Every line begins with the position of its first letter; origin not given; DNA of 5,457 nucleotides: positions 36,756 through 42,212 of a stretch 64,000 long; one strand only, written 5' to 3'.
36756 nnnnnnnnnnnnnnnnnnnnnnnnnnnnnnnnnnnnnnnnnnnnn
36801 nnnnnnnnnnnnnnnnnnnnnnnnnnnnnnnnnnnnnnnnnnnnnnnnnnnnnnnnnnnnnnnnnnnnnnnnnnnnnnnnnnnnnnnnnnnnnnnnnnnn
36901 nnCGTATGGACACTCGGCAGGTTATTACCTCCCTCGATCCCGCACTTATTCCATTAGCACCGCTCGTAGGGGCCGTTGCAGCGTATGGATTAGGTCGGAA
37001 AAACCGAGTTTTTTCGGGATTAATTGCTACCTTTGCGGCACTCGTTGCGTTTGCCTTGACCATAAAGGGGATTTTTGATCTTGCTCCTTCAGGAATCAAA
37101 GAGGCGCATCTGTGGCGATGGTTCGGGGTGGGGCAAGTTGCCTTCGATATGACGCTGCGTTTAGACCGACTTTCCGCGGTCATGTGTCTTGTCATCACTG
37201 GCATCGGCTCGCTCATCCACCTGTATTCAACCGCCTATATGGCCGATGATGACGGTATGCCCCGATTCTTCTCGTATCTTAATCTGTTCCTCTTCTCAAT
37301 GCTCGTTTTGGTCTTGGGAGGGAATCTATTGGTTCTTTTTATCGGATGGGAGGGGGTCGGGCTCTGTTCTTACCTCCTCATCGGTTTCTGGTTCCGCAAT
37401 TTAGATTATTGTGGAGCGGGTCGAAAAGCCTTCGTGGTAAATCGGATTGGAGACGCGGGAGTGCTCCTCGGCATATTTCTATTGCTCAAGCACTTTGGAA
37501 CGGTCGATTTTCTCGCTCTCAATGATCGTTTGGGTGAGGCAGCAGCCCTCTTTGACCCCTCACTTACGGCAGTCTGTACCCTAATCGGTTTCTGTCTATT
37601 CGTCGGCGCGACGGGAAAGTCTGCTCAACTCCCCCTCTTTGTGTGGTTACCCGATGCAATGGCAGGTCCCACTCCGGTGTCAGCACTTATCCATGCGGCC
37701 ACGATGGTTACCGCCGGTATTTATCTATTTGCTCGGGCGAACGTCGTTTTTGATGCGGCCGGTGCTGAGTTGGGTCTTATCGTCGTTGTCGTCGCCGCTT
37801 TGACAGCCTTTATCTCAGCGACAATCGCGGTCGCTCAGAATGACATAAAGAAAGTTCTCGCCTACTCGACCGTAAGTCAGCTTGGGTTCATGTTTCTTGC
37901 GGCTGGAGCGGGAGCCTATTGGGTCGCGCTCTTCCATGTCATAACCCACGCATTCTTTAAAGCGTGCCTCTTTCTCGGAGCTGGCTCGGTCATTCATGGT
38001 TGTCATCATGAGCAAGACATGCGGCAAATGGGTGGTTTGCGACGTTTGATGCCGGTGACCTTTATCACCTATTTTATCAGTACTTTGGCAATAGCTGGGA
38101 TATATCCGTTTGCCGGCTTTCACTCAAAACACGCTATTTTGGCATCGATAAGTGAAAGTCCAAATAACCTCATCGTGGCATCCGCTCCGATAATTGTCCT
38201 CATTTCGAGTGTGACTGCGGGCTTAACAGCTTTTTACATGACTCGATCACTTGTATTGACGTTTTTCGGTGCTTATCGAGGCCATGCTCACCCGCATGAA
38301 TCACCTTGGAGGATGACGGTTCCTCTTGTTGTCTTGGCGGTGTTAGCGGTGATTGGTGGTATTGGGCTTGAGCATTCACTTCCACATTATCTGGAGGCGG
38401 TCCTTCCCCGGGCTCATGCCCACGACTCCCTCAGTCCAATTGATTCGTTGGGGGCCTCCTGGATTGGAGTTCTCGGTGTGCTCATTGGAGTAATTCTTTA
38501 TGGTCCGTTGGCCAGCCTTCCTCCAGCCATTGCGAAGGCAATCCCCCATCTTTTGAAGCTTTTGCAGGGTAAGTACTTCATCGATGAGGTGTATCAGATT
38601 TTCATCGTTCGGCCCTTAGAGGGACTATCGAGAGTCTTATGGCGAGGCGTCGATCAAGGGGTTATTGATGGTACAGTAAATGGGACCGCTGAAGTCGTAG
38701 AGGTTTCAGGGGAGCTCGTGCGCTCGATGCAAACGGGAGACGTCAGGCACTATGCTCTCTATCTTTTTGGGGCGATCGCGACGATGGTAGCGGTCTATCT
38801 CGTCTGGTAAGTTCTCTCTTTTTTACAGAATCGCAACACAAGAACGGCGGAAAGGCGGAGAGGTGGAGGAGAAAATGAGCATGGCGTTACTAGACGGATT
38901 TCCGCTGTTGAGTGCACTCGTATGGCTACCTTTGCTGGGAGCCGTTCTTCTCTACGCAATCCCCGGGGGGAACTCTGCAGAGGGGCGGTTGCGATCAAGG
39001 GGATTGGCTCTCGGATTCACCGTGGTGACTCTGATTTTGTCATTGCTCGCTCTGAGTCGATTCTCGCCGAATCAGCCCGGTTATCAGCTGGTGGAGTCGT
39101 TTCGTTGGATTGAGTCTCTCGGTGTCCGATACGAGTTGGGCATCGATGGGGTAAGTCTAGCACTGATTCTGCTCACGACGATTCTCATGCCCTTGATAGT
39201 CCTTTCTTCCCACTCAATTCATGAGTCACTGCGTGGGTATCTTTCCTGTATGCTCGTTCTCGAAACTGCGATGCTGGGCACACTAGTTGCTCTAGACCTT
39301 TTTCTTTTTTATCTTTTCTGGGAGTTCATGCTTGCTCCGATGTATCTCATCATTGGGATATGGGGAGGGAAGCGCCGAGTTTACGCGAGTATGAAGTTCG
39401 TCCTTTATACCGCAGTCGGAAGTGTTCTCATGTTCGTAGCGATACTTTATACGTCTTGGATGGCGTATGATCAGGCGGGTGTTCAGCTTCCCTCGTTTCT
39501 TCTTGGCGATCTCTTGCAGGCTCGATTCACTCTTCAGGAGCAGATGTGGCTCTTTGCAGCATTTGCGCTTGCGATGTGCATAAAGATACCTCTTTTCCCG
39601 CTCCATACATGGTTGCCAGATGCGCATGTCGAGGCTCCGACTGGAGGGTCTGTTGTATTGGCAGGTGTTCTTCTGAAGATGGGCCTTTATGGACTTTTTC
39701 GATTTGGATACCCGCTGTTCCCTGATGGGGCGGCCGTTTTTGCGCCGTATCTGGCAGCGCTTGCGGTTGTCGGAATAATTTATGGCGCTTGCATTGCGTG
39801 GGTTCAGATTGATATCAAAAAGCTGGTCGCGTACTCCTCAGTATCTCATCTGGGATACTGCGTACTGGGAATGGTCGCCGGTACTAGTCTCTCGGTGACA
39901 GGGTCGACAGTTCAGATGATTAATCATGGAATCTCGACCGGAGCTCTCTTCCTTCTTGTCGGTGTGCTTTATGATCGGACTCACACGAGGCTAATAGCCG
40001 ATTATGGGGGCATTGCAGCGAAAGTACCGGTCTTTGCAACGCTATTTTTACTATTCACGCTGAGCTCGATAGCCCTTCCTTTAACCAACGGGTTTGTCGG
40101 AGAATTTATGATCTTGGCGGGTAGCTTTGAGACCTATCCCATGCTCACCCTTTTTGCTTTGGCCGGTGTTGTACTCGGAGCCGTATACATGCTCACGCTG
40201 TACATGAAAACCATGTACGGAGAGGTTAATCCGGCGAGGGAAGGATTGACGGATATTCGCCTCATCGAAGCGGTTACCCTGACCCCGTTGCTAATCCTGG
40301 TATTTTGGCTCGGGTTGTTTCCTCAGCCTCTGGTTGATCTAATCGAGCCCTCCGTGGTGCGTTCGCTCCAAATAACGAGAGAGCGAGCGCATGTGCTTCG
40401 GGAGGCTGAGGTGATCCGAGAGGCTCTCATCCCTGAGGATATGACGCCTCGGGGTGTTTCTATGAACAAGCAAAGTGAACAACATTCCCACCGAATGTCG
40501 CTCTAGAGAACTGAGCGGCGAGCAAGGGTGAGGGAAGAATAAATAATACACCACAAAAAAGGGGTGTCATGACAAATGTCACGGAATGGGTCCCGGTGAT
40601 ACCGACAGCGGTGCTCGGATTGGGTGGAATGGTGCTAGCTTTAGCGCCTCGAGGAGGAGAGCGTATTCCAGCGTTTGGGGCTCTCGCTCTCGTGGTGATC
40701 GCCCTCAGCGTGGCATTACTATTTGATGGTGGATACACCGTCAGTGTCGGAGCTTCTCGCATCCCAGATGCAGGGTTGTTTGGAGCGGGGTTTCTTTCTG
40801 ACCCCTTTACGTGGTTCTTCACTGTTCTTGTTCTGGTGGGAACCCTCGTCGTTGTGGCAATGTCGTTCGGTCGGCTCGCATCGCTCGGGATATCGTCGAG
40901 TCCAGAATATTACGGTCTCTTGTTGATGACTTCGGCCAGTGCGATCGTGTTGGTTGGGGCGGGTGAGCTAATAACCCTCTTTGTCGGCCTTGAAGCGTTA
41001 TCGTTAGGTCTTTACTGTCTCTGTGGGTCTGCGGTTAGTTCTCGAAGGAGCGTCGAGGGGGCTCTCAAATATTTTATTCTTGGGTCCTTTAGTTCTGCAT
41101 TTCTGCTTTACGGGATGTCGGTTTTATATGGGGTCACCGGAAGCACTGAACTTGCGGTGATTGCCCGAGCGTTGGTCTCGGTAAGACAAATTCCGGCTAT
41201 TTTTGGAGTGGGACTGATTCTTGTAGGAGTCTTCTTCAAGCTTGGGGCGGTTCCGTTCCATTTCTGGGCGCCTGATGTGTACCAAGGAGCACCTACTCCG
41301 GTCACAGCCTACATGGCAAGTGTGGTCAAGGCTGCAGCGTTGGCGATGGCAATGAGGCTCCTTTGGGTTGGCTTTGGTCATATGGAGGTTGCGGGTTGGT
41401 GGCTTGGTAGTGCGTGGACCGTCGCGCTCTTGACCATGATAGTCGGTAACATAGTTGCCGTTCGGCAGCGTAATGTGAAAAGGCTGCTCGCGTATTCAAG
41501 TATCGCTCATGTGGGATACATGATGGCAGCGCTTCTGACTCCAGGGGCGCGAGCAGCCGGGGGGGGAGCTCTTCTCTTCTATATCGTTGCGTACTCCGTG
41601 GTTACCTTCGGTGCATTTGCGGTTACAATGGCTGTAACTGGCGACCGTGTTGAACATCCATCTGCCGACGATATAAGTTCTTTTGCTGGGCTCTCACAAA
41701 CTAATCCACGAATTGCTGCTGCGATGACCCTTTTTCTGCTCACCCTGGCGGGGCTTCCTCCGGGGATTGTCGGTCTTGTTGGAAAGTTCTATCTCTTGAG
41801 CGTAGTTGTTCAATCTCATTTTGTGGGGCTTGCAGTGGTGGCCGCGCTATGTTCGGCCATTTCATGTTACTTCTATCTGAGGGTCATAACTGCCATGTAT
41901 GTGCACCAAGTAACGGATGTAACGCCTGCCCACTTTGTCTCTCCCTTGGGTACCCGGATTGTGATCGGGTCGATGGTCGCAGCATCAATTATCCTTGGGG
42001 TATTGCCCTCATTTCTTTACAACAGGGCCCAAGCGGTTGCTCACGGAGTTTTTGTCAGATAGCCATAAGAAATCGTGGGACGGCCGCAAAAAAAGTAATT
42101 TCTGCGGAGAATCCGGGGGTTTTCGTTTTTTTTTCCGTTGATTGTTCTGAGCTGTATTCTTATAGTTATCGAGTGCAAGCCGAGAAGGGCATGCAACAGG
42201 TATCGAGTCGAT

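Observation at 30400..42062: Complex I cluster nuoCDEGHJKLMN lacks nuoA, nuoB, nuoF and nuoI at this locus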

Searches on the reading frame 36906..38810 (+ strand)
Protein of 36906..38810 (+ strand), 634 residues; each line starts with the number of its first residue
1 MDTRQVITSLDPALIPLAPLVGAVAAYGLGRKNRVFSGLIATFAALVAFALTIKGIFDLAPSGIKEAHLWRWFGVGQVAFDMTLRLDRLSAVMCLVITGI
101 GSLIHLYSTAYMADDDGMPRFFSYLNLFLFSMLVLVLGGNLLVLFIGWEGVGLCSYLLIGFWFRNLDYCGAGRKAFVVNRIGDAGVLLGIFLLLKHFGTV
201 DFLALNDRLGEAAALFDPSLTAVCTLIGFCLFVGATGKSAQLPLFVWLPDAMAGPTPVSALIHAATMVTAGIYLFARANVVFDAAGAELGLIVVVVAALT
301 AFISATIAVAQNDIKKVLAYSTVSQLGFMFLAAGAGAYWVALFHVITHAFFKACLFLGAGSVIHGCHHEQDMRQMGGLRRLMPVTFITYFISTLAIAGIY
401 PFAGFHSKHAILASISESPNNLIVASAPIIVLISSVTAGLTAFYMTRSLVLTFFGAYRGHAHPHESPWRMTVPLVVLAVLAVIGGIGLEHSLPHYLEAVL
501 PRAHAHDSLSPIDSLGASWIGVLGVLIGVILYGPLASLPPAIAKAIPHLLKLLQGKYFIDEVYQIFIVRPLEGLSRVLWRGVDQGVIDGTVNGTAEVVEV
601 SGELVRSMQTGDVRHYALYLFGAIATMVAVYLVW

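Call 3: search_protein_families(library=pfam, proteins=[window:36906-38810:+])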
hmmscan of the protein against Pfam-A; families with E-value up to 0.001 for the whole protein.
window:36906-38810:+ (634 aa): 2 families
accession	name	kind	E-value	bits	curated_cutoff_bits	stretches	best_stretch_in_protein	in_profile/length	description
PF00361.26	Proton_antipo_M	-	3.1e-77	260.1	21.5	1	139-425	2-285/294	NADH:quinone oxidoreductase/Mrp antiporter, TM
PF00662.26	Proton_antipo_N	-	1.6e-19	70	24.5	1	72-122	1-51/51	NADH-Ubiquinone oxidoreductase (complex I), chain 5 N-terminus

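Call 4: search_protein_families(library=ncbifam, proteins=[window:36906-38810:+])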
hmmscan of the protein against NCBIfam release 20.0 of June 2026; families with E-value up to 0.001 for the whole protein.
window:36906-38810:+ (634 aa): 71 families (the best 25 are shown)
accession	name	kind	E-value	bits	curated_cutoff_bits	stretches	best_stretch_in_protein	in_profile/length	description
NF005141.0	PRK06590.1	equivalog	8.9e-213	708.6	556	1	14-632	7-610/615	NADH-quinone oxidoreductase subunit L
TIGR01974.1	NDH_I_L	subfamily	6.1e-208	692.7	407.5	1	14-631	5-629/630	NADH-quinone oxidoreductase subunit L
NF005626.0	PRK07376.1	equivalog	1.1e-153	513.1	963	2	14-460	10-461/675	NAD(P)H-quinone oxidoreductase subunit 5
NF040617.1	F420_dehyd_FpoL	exception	4e-112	376.1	1050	1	14-628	8-659/669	F420H2 dehydrogenase subunit FpoL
NF009288.0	PRK12648.1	equivalog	2.2e-93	314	1104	1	14-564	5-553/954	monovalent cation/H+ antiporter subunit A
NF009287.0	PRK12647.1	equivalog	4.7e-89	299.9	937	1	18-542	9-525/773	putative monovalent cation/H+ antiporter subunit A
NF005633.0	PRK07390.1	subfamily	7.7e-87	292.3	676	1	35-632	37-607/613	NAD(P)H-quinone oxidoreductase subunit F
TIGR00940.1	2a6301s01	subfamily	1.4e-85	288.2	920.45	1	34-486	24-487/793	monovalent cation:proton antiporter subunit A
TIGR01960.1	ndhF3_CO2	subfamily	2.3e-82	277.4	588.7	1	38-629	40-604/606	NAD(P)H dehydrogenase, subunit NdhF3 family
NF009285.0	PRK12645.1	equivalog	1.4e-81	275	1028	1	34-484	27-489/804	Na+/H+ antiporter subunit A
NF005097.0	PRK06525.1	equivalog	4.9e-81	272.9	430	1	17-484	10-471/480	hydrogenase 4 subunit D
NF009289.0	PRK12649.1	equivalog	5.9e-77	259.7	1117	1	37-493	29-488/789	putative monovalent cation/H+ antiporter subunit A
NF009284.0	PRK12644.1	equivalog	7.2e-76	256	962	1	44-516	33-502/975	Na+/H+ antiporter subunit A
NF009290.0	PRK12650.1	equivalog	1e-74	252.1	980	1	50-522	41-501/966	DUF4040 family protein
NF009286.0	PRK12646.1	equivalog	1.3e-73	248.8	1063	1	31-481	24-486/800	DUF4040 family protein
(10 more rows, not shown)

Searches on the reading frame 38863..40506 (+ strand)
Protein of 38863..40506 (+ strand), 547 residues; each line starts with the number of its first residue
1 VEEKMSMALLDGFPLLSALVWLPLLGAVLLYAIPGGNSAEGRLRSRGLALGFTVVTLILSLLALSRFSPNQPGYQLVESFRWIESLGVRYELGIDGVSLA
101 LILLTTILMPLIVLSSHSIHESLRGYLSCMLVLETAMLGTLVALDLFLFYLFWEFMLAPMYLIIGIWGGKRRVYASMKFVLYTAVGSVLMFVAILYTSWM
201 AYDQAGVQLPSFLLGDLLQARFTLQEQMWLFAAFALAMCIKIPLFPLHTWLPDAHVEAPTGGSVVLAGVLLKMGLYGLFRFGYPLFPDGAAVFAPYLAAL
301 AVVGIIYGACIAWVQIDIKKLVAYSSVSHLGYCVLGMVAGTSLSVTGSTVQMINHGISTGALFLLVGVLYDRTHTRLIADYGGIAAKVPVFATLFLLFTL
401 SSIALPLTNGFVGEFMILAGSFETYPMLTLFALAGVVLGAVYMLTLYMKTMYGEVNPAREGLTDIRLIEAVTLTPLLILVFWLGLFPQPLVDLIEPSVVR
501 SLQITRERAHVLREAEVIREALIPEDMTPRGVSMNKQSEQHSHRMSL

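Call 3: search_protein_families(library=pfam, proteins=[window:38863-40506:+])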
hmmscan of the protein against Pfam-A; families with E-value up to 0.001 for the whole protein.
window:38863-40506:+ (547 aa): 2 families
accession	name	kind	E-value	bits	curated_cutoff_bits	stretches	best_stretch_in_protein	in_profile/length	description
PF00361.26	Proton_antipo_M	-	3.9e-74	249.9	21.5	1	143-437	1-292/294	NADH:quinone oxidoreductase/Mrp antiporter, TM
PF01059.23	Oxidored_q5_N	-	0.00024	21.6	22.7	1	86-138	51-108/110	NADH-ubiquinone oxidoreductase chain 4, amino terminus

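Call 4: search_protein_families(library=ncbifam, proteins=[window:38863-40506:+])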
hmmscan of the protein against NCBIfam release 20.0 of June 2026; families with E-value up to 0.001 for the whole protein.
window:38863-40506:+ (547 aa): 70 families (the best 25 are shown)
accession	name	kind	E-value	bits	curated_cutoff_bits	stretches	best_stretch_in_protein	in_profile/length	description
TIGR01972.1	NDH_I_M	subfamily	2.6e-175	583.8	263.8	1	16-501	1-482/486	NADH-quinone oxidoreductase subunit M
NF004499.0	PRK05846.1-3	equivalog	5e-163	543.4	585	1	13-504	4-487/502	NADH-quinone oxidoreductase subunit M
NF004500.0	PRK05846.1-4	equivalog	5e-151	503.9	550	1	13-506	4-508/525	NADH-quinone oxidoreductase subunit M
NF004505.0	PRK05846.2-5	equivalog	1.6e-147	492.3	700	1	15-511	4-491/508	NADH-quinone oxidoreductase subunit M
NF004501.0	PRK05846.1-5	subfamily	2.4e-145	485.1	598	1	12-502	3-484/492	NADH-quinone oxidoreductase subunit M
NF005060.0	PRK06473.1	equivalog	7.2e-124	414.2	747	1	15-509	1-489/500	NADH-quinone oxidoreductase subunit M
NF004506.0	PRK05846.2-6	equivalog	9.5e-118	394.6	789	1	13-498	4-486/493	NADH-quinone oxidoreductase subunit M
NF009212.0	PRK12561.1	subfamily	5.9e-117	391.6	645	1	11-521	4-516/531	NAD(P)H-quinone oxidoreductase subunit 4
NF004498.0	PRK05846.1-1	equivalog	4.6e-114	382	614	1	15-499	2-494/509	NADH-quinone oxidoreductase subunit M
NF004504.0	PRK05846.2-3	equivalog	1.3e-111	374.2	785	1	9-493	5-485/499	NADH-quinone oxidoreductase subunit M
NF005611.0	PRK07363.1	equivalog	1.9e-107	359.9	764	1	15-499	1-479/501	NADH-quinone oxidoreductase subunit M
NF002713.0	PRK02546.1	subfamily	4.8e-105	352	827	1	10-515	5-512/533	NAD(P)H-quinone oxidoreductase subunit 4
NF004502.0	PRK05846.2-1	equivalog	2.6e-75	254.1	791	1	16-493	6-489/500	NADH-quinone oxidoreductase subunit M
NF004503.0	PRK05846.2-2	subfamily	4.7e-65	220.7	720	1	51-494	31-482/490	NADH-quinone oxidoreductase subunit M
NF006419.0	PRK08668.1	equivalog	1.6e-54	185.7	617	1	16-502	4-481/613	NADH dehydrogenase subunit M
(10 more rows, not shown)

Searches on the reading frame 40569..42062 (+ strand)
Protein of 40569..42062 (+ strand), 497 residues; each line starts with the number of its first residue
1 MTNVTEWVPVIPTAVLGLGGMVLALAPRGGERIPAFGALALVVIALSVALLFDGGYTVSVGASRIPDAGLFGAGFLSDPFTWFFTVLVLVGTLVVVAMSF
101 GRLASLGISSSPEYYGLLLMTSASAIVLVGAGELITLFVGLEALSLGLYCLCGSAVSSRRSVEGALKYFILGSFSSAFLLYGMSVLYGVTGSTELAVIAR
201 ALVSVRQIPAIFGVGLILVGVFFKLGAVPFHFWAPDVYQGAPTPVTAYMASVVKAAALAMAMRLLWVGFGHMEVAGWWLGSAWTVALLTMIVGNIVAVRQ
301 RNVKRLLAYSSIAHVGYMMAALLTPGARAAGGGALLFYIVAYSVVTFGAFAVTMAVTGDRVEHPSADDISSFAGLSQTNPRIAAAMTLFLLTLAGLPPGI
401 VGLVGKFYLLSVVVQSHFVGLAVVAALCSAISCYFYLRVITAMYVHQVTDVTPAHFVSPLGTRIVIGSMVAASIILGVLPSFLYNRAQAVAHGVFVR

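Call 3: search_protein_families(library=pfam, proteins=[window:40569-42062:+])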
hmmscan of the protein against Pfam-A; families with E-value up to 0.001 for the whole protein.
window:40569-42062:+ (497 aa): 1 family
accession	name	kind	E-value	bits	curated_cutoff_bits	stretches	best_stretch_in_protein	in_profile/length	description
PF00361.26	Proton_antipo_M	-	2.2e-67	227.8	21.5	1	131-430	1-292/294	NADH:quinone oxidoreductase/Mrp antiporter, TM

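Call 4: search_protein_families(library=ncbifam, proteins=[window:40569-42062:+])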
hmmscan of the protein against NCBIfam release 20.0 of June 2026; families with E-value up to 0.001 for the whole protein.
window:40569-42062:+ (497 aa): 69 families (the best 25 are shown)
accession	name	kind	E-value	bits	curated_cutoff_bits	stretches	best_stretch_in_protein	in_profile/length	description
TIGR01770.1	NDH_I_N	subfamily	7.9e-111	371.3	332.6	1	10-484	4-472/472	NADH-quinone oxidoreductase subunit NuoN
NF004441.0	PRK05777.1-4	equivalog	3.9e-105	352.4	477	1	111-491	144-520/524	NADH-quinone oxidoreductase subunit NuoN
NF004442.0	PRK05777.1-5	equivalog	2.4e-100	336.8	523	1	4-489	5-476/483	NADH-quinone oxidoreductase subunit NuoN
NF004440.0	PRK05777.1-3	equivalog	8e-99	331.7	519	1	6-492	7-474/477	NADH-quinone oxidoreductase subunit NuoN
NF004446.0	PRK05777.2-4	equivalog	1.9e-86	291.2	590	1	20-490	29-494/502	NADH-quinone oxidoreductase subunit NuoN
NF002701.0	PRK02504.1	equivalog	9.8e-82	275.1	569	1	70-451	69-441/513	NAD(P)H-quinone oxidoreductase subunit N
NF004439.0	PRK05777.1-1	equivalog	2.1e-77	261.1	531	1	75-485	67-476/485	NADH-quinone oxidoreductase subunit NuoN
NF004444.0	PRK05777.2-2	equivalog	3e-74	250.9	496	1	36-475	45-475/496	NADH-quinone oxidoreductase subunit NuoN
NF004443.0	PRK05777.2-1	equivalog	9.5e-71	239.5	626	1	32-485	39-486/506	NADH-quinone oxidoreductase subunit NuoN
NF004445.0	PRK05777.2-3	equivalog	8.9e-65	219.5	408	1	31-483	31-466/475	NADH-quinone oxidoreductase subunit NuoN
NF004447.0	PRK05777.2-5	equivalog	2.2e-53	182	547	1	111-475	95-455/458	NADH-quinone oxidoreductase subunit NuoN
NF004448.0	PRK05777.2-6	equivalog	1.7e-44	152.6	869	1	75-447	74-445/492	NADH-quinone oxidoreductase subunit NuoN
NF006241.0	PRK08377.1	equivalog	7.9e-44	150.5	645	1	83-495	79-478/494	NADH dehydrogenase subunit N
NF006240.0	PRK08376.1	subfamily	3.5e-40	138.4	662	1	86-485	94-497/521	putative monovalent cation/H+ antiporter subunit D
NF009305.0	PRK12662.1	equivalog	3e-37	128.5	700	1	85-485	80-481/492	putative monovalent cation/H+ antiporter subunit D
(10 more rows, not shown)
